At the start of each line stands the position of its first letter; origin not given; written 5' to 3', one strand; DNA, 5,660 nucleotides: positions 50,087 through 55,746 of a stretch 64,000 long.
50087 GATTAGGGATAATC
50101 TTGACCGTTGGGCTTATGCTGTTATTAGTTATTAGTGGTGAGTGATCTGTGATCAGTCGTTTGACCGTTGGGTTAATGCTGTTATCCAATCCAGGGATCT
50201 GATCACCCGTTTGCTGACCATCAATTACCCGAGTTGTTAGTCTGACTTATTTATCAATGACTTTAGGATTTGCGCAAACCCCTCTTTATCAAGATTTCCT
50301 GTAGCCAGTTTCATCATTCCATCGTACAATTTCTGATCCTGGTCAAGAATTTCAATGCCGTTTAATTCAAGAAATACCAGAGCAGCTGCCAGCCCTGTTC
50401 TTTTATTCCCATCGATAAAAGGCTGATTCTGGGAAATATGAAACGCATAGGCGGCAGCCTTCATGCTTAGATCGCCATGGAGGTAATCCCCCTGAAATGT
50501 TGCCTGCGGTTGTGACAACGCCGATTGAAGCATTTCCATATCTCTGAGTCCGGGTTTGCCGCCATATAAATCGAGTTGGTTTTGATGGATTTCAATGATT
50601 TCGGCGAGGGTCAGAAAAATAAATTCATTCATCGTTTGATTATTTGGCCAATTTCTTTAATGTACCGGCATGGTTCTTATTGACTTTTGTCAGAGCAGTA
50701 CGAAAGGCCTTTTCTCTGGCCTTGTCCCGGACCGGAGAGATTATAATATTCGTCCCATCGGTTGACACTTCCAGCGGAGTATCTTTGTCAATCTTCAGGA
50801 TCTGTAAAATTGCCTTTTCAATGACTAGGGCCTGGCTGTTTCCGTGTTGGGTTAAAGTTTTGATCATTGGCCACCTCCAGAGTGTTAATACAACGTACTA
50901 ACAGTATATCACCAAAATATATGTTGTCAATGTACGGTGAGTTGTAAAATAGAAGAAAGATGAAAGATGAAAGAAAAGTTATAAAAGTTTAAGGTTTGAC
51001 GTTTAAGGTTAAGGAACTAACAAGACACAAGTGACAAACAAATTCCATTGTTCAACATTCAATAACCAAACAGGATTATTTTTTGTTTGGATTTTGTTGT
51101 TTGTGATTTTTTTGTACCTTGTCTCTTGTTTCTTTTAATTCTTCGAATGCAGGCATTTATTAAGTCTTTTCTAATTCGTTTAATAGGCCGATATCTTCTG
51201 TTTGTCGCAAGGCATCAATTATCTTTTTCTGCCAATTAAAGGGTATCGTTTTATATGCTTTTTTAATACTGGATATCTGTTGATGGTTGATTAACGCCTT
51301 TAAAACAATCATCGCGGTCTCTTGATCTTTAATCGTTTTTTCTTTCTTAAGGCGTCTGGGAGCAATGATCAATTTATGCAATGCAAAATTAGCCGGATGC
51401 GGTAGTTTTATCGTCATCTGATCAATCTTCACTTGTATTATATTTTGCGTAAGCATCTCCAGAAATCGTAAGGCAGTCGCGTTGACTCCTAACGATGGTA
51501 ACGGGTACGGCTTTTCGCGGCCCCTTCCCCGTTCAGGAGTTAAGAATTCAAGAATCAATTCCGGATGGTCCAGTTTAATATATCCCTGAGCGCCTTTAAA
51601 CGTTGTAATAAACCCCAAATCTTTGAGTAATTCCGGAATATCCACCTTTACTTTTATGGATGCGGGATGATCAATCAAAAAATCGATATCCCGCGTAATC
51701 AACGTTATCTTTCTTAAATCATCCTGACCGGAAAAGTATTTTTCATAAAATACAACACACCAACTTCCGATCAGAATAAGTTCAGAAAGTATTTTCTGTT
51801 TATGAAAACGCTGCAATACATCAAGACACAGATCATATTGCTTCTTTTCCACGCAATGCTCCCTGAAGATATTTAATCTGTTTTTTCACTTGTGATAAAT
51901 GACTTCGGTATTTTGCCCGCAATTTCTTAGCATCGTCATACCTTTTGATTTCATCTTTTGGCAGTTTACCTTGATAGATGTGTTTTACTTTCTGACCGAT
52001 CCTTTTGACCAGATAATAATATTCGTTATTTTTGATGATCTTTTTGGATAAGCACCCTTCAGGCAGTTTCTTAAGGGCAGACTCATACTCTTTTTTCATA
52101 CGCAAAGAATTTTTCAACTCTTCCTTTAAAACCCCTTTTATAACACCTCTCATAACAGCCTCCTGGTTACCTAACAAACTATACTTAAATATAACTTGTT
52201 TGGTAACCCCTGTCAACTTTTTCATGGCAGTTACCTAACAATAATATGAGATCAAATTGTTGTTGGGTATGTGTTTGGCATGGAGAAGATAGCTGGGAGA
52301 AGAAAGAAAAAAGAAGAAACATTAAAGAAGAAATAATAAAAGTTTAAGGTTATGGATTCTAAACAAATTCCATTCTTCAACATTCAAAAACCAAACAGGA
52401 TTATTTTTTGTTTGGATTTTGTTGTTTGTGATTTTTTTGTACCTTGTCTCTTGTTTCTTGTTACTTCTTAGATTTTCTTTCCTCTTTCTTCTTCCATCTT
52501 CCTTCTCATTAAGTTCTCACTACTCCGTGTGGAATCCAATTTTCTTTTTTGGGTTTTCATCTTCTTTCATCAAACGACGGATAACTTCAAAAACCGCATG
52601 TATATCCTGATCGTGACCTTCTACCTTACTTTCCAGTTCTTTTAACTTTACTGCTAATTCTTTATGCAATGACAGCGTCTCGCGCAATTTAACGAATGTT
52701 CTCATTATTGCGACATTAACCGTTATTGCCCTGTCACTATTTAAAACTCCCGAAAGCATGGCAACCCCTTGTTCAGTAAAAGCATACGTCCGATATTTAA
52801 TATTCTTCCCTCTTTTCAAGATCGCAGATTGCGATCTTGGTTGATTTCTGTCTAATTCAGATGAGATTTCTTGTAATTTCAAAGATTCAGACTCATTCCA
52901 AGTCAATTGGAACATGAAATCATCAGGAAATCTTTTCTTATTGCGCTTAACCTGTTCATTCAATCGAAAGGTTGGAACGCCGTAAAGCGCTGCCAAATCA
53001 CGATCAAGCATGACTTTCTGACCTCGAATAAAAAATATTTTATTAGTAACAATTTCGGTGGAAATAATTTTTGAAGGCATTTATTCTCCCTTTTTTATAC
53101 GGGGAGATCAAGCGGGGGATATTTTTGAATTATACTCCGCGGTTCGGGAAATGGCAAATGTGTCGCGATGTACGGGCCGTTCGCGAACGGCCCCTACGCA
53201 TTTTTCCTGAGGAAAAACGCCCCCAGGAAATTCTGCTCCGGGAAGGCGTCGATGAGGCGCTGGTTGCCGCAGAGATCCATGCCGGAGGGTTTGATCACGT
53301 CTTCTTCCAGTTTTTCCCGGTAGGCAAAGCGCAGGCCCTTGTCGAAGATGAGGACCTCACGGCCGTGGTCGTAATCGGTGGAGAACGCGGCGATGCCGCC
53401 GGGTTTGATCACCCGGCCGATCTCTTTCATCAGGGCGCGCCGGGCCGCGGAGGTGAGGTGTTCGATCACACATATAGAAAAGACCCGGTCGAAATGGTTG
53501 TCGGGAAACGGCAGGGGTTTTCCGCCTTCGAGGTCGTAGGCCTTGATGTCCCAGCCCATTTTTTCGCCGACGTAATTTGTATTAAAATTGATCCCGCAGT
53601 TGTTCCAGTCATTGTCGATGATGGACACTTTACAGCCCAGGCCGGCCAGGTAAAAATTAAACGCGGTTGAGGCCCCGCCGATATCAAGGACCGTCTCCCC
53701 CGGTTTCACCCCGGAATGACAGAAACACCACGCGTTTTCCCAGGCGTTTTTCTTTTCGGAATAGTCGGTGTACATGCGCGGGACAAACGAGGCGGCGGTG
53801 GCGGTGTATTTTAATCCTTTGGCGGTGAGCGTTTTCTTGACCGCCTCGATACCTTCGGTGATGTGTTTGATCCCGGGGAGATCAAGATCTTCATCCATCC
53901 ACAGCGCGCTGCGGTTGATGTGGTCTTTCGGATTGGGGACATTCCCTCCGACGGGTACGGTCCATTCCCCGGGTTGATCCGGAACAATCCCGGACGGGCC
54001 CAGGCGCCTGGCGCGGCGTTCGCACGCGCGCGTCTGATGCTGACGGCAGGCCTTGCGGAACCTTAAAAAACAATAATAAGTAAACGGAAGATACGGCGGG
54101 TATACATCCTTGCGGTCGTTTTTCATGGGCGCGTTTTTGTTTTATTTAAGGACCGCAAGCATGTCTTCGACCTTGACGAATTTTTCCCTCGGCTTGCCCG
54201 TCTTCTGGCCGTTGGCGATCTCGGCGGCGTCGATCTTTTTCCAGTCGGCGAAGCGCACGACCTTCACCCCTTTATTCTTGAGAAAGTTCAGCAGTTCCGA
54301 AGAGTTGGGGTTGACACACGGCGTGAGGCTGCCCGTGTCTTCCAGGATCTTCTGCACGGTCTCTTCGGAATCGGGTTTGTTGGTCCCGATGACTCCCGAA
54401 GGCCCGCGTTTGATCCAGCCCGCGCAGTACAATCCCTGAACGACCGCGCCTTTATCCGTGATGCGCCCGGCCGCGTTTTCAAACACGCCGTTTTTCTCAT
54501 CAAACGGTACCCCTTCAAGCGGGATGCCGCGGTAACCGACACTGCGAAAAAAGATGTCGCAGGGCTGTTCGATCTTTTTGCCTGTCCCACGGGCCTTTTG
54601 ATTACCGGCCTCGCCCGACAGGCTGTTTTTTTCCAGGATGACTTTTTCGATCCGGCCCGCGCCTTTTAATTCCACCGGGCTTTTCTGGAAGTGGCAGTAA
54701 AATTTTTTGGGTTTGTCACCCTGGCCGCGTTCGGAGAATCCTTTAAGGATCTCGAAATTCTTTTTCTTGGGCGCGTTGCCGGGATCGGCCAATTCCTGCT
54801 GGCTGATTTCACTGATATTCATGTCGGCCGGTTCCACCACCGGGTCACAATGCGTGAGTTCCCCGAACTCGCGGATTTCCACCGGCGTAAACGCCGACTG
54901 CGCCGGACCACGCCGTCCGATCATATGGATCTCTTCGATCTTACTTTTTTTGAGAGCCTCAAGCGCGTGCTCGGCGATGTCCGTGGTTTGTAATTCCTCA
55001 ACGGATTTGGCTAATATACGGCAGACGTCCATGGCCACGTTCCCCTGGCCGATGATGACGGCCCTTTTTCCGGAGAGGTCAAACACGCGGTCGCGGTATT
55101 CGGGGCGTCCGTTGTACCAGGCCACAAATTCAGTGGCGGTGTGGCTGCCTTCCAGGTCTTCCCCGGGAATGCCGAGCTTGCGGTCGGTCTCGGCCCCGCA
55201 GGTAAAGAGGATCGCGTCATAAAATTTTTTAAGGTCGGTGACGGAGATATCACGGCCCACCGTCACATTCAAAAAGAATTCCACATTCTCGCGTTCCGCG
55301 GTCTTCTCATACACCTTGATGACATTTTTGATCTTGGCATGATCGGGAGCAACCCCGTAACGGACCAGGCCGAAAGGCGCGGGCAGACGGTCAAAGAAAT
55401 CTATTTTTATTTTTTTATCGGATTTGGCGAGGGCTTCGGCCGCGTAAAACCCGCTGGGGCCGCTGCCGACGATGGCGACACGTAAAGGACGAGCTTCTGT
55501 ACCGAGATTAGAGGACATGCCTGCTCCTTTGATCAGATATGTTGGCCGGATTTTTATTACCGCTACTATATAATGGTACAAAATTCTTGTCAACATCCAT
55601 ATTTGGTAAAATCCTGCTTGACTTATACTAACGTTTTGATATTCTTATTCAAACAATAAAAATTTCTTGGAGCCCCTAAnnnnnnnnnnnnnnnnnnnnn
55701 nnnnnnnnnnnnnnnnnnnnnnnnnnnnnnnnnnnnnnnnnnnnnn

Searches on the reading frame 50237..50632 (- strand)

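Call 79: search_protein_families(library=pfam, proteins=[window:50237-50632:-], max_evalue=0.001)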
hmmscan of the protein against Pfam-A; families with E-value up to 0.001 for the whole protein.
window:50237-50632:- (131 aa): 1 family
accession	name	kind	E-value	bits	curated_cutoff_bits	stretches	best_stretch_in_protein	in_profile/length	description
PF02661.23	Fic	-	2e-18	67.5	24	1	7-88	2-93/93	Fic/DOC family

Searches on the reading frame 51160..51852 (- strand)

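Call 79: search_protein_families(library=pfam, proteins=[window:51160-51852:-], max_evalue=0.001)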
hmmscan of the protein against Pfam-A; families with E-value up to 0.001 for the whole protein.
window:51160-51852:- (230 aa): 1 family
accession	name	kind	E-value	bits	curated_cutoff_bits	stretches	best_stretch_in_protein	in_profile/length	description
PF12281.14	NTP_transf_8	-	1.3e-22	81.3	26.3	1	11-202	5-215/218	Nucleotidyltransferase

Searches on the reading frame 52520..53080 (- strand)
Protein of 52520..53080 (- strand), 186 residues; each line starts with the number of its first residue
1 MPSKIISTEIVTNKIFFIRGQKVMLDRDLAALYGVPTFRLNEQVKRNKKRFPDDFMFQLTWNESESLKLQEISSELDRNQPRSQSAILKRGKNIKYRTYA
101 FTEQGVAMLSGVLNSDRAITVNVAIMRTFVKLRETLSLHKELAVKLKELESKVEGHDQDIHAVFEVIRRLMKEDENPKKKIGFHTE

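Call 79: search_protein_families(library=pfam, proteins=[window:52520-53080:-], max_evalue=0.001)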
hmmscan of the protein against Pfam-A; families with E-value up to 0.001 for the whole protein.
window:52520-53080:- (186 aa): 1 family
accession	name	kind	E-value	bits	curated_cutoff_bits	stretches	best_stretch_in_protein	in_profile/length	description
PF10543.14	ORF6N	-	2.3e-31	108.3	27.8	1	13-112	1-86/86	ORF6N domain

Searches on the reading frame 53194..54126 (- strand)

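Call 79: search_protein_families(library=pfam, proteins=[window:53194-54126:-], max_evalue=0.001)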
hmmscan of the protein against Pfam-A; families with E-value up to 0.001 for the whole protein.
window:53194-54126:- (310 aa): 6 families
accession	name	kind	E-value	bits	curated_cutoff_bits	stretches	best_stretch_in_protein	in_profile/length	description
PF08241.18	Methyltransf_11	-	6.5e-11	43.2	21.2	1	147-248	1-95/95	Methyltransferase domain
PF13649.12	Methyltransf_25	-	4.5e-09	37.3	27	1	146-244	1-97/97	Methyltransferase domain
PF13489.12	Methyltransf_23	-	5.3e-05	23.4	27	1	141-251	21-119/164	Methyltransferase domain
PF13847.12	Methyltransf_31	-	6.2e-05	23.2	27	1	141-249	2-110/145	Methyltransferase domain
PF08242.18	Methyltransf_12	-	7.6e-05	23.8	30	1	193-245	47-97/98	Methyltransferase domain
PF01209.24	Ubie_methyltran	-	0.00011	22.1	20.1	1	128-245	34-148/233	ubiE/COQ5 methyltransferase family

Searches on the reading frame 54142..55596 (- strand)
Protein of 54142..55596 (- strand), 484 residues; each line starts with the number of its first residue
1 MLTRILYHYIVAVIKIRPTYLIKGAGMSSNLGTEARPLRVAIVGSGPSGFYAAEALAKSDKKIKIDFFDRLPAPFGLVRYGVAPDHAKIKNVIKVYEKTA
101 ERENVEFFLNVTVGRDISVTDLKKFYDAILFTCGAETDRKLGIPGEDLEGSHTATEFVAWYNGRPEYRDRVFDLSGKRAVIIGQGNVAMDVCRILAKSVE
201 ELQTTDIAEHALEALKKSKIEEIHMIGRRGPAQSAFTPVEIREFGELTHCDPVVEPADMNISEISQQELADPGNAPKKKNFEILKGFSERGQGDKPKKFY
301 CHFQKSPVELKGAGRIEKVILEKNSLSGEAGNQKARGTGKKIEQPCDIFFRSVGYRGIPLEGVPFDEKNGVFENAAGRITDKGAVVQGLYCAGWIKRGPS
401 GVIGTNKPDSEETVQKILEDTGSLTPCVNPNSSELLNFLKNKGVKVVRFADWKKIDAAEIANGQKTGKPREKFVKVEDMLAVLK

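Call 79: search_protein_families(library=pfam, proteins=[window:54142-55596:-], max_evalue=0.001)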
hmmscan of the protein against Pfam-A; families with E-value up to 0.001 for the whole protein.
window:54142-55596:- (484 aa): 5 families
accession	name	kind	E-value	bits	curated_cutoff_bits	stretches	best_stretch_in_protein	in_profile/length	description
PF07992.20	Pyr_redox_2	-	1.4e-10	41.6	26.1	1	39-217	2-183/291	Pyridine nucleotide-disulphide oxidoreductase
PF13450.12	NAD_binding_8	-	1.5e-05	25.6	21.9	1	42-87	1-43/68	NAD(P)-binding Rossmann-like domain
PF13454.12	NAD_binding_9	-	0.0003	21.2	21.8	1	41-77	1-39/155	FAD-NAD(P)-binding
PF00070.33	Pyr_redox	-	0.0004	21.3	22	0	39-64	1-26/82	Pyridine nucleotide-disulphide oxidoreductase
PF13241.12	NAD_binding_7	-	0.00064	20.7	22.1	0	172-200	3-31/104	Putative NAD(P)-binding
